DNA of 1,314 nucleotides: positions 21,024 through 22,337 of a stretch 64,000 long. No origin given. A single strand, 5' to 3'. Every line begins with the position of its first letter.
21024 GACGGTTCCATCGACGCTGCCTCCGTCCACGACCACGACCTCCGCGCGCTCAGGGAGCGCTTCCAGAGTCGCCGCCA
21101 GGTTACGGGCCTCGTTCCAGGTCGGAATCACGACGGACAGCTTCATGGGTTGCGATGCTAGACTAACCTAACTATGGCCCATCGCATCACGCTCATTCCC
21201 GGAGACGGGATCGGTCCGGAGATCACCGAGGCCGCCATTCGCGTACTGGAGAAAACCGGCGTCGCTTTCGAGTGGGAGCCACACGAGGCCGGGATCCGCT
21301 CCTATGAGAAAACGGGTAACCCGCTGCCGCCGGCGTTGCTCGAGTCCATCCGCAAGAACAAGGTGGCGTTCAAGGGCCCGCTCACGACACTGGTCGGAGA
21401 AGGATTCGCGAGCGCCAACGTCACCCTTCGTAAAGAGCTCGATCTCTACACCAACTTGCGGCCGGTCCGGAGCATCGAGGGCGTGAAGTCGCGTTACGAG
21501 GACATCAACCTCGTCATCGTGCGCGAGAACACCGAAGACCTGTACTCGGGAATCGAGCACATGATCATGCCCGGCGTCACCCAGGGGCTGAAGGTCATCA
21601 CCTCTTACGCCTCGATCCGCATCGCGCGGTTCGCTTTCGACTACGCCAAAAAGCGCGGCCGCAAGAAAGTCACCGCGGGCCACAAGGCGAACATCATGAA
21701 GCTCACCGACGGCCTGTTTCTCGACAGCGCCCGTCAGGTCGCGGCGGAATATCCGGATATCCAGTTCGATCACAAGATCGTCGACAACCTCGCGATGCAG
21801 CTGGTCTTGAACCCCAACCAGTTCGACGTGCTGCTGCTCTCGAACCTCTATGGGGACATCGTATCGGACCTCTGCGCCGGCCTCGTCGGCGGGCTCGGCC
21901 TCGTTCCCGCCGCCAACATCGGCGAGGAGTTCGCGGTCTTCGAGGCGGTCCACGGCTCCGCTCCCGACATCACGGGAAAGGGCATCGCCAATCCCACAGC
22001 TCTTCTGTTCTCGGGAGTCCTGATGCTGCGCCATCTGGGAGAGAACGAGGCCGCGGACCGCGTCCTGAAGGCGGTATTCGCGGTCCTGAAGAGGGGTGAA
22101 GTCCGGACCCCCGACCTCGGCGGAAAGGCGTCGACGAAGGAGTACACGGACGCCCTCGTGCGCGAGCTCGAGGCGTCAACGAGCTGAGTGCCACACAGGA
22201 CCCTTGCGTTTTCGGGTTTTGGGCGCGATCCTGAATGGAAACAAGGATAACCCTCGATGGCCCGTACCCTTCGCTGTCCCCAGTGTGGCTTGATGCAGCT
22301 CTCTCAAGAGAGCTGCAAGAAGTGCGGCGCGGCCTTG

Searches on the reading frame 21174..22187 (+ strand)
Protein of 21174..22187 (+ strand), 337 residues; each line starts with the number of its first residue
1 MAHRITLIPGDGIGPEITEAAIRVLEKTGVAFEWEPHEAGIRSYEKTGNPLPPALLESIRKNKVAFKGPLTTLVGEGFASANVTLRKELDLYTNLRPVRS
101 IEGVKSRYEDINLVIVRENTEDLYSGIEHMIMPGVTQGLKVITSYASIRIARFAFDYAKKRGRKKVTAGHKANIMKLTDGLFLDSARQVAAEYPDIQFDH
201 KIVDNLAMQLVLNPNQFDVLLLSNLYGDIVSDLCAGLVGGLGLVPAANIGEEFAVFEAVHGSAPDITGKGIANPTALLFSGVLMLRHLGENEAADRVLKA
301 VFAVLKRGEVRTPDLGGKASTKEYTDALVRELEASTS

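Call 59: search_protein_families(library=pfam, max_evalue=0.0001, proteins=[window:21174-22187:+])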
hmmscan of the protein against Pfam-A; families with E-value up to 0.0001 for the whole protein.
window:21174-22187:+ (337 aa): 1 family
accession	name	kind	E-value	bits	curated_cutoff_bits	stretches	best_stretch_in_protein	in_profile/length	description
PF00180.25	Iso_dh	-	2e-109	366.5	27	1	5-327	2-347/348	Isocitrate/isopropylmalate dehydrogenase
